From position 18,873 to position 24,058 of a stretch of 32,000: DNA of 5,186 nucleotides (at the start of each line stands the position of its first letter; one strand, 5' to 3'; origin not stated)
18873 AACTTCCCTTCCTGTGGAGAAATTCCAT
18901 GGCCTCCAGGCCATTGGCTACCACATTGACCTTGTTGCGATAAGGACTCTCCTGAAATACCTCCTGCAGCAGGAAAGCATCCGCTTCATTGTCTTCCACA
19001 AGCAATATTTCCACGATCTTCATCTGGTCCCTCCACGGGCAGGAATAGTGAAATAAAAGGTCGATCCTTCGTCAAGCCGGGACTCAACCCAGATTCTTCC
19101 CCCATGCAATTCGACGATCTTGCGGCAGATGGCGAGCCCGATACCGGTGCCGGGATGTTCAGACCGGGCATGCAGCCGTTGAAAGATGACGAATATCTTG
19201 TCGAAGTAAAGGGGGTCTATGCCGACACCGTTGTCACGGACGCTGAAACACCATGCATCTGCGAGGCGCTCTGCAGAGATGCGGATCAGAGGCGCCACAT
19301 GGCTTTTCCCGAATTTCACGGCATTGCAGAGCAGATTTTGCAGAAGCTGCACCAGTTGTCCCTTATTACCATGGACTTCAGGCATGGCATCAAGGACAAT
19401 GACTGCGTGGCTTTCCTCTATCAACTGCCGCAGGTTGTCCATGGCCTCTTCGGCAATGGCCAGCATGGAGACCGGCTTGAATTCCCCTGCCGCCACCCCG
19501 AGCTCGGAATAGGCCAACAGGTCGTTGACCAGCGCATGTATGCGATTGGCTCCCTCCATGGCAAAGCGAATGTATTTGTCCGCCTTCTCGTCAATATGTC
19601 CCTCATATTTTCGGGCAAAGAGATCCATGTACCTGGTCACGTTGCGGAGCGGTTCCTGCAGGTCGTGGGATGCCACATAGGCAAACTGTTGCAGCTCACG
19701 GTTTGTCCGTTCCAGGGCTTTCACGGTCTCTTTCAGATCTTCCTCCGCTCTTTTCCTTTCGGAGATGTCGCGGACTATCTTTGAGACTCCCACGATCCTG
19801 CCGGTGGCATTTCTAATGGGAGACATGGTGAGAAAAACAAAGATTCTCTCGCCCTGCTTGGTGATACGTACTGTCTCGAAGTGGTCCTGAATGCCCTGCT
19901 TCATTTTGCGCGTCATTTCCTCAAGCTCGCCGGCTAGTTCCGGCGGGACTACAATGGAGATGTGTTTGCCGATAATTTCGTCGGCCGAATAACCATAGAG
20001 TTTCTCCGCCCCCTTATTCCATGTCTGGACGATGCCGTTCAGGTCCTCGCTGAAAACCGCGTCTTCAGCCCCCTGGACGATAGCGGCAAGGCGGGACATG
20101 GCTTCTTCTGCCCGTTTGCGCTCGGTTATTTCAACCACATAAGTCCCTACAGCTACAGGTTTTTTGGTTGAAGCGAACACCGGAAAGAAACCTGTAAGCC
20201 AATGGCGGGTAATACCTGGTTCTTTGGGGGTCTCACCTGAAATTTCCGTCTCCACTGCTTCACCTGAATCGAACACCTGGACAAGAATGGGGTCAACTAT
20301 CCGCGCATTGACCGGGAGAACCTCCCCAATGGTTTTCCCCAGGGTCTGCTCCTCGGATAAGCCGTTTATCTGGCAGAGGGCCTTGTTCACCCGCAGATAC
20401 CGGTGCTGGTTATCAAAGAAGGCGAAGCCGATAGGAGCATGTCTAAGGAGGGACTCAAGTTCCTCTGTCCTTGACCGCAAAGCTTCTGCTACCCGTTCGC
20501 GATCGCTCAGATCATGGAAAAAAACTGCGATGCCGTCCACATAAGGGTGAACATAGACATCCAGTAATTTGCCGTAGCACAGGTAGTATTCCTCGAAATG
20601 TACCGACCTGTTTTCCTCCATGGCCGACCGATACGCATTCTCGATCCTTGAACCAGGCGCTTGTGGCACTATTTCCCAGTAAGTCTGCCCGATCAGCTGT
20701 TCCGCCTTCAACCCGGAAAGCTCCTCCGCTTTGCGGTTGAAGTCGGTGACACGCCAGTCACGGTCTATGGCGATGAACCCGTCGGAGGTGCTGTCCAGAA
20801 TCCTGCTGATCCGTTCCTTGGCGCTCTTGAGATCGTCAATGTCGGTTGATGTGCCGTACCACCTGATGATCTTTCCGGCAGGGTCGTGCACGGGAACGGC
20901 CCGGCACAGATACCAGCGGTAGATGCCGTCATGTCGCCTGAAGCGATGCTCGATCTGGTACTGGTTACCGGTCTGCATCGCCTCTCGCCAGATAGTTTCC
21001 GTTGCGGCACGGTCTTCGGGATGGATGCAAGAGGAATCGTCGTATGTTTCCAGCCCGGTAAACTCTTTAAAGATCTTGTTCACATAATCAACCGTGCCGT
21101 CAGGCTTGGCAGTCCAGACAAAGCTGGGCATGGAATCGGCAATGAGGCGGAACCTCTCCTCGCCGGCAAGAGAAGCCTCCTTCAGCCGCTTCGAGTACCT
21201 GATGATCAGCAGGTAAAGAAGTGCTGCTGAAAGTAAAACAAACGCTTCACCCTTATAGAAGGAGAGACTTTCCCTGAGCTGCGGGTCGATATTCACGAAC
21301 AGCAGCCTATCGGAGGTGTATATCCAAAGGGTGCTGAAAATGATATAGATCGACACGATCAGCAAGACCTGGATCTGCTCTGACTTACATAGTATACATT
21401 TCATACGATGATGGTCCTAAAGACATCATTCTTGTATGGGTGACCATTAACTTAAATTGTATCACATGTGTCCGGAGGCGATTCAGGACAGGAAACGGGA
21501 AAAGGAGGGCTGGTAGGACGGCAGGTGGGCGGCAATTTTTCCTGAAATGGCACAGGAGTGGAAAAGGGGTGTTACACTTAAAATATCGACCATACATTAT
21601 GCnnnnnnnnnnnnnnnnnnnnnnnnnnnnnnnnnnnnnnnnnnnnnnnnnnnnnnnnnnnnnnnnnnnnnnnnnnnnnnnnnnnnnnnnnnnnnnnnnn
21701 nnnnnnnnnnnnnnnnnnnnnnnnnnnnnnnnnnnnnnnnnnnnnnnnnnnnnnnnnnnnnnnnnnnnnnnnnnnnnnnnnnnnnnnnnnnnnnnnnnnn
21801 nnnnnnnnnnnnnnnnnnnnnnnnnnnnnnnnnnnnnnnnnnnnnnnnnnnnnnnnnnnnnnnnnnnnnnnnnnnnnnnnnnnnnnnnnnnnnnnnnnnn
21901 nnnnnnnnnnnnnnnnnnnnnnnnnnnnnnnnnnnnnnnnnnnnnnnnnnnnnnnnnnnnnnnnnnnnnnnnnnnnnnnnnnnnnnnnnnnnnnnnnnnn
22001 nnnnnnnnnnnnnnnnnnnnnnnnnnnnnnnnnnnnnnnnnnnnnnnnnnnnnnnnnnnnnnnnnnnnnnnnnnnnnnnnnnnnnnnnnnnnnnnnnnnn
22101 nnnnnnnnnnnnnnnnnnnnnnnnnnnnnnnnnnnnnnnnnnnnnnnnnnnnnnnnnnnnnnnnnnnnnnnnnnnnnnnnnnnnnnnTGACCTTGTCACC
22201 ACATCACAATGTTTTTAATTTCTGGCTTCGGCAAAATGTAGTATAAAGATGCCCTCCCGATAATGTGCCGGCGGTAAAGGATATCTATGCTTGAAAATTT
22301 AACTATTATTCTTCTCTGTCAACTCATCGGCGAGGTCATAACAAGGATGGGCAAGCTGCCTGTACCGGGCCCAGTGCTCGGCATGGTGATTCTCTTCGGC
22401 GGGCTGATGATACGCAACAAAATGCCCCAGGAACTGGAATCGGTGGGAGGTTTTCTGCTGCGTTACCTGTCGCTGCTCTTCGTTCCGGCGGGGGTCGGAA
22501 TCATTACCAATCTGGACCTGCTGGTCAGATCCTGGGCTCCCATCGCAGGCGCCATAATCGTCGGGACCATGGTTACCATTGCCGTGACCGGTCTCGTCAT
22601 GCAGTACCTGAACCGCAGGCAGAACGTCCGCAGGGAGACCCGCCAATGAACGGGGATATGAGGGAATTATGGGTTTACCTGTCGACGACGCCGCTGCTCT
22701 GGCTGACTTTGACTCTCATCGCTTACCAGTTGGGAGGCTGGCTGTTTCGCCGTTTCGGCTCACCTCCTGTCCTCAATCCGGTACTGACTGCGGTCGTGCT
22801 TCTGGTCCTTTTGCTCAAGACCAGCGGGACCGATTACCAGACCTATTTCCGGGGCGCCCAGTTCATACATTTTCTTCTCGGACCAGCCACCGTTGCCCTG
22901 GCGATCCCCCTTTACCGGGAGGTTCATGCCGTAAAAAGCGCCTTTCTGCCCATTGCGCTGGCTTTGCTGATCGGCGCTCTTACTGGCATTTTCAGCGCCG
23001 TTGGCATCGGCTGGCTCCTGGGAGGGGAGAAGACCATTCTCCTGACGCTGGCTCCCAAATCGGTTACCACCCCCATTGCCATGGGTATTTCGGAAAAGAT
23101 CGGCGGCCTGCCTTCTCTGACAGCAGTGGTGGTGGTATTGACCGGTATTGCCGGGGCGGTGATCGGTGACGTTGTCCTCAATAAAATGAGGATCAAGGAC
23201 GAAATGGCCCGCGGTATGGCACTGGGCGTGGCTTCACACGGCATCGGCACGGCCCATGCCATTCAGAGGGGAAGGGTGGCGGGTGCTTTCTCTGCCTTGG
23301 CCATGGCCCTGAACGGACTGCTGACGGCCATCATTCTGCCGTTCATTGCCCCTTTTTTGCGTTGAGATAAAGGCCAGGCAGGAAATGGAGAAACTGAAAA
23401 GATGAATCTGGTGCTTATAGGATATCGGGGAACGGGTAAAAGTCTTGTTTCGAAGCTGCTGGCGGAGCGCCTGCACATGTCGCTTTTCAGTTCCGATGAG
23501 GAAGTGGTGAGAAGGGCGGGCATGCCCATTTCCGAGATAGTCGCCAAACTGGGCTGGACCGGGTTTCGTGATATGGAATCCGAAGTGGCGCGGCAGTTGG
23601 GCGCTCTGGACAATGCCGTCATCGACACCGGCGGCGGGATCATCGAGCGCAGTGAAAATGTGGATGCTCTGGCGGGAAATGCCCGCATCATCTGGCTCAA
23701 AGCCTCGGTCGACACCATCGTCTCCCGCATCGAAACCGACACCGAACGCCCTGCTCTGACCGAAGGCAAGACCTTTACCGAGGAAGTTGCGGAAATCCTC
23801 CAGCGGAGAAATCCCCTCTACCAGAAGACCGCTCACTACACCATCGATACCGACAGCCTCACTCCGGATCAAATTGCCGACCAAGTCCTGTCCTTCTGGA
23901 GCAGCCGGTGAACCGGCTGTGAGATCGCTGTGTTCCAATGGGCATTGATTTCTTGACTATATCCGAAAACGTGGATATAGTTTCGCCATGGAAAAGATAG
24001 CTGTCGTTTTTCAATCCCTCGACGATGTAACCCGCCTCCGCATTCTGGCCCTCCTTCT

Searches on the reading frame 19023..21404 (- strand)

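Call 54: search_protein_families(library=pfam, proteins=[window:19023-21404:-], max_evalue=0.001)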
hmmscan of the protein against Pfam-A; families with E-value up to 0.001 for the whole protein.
window:19023-21404:- (794 aa): 9 families
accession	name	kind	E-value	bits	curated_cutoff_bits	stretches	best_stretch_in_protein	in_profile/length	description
PF08448.16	PAS_4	-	1.1e-62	209.5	23.1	4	203-304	1-110/110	PAS fold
PF00989.32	PAS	-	4.7e-45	152.7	22.6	3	438-547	2-113/113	PAS fold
PF13426.13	PAS_9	-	1.2e-40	138.3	27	3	448-549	2-103/103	PAS domain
PF08447.18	PAS_3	-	2e-27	95.7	25.6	2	125-185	28-88/89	PAS fold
PF02518.31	HATPase_c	-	5.7e-26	91.6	26.4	1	681-790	3-110/111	Histidine kinase-, DNA gyrase B-, and HSP90-like ATPase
PF13188.13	PAS_8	-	2.6e-23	81.5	21.8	1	197-249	1-50/65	PAS domain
PF13596.12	PAS_10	-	1e-12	49.1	22.1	1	458-547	20-105/106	PAS domain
PF00512.31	HisKA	-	1.3e-06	28.7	26.9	1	571-635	2-63/66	His Kinase A (phospho-acceptor) domain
PF12860.13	PAS_7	-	0.00018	22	27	0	321-367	2-49/115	PAS fold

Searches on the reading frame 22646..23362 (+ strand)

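Call 54: search_protein_families(library=pfam, proteins=[window:22646-23362:+], max_evalue=0.001)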
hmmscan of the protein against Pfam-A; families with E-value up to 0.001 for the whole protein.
window:22646-23362:+ (239 aa): 1 family
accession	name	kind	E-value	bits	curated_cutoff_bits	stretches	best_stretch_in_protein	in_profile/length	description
PF04172.21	LrgB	-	1.8e-83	279.6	25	1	23-236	1-213/214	LrgB-like family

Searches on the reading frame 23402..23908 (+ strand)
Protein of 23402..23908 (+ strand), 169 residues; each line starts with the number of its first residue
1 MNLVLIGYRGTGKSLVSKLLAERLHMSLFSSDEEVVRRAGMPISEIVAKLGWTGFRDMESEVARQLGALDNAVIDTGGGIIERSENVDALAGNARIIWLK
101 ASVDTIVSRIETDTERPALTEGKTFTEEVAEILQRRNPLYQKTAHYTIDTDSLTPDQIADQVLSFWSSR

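Call 54: search_protein_families(library=pfam, proteins=[window:23402-23908:+], max_evalue=0.001)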
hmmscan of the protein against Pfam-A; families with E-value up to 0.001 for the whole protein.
window:23402-23908:+ (169 aa): 5 families
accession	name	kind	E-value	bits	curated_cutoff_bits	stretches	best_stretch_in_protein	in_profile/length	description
PF01202.28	SKI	-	2.8e-43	148.2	22.1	1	9-165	1-157/159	Shikimate kinase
PF13671.12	AAA_33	-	7e-07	30.1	27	1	4-112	3-117/143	AAA domain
PF13238.12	AAA_18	-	2.8e-05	25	29.4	1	4-121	2-119/128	AAA domain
PF13191.12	AAA_16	-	0.00057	20.8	32.6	1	2-111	26-104/167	AAA ATPase domain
PF03668.21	RapZ-like_N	-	0.00077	19.7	25.4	0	78-165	67-153/158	RapZ-like N-terminal domain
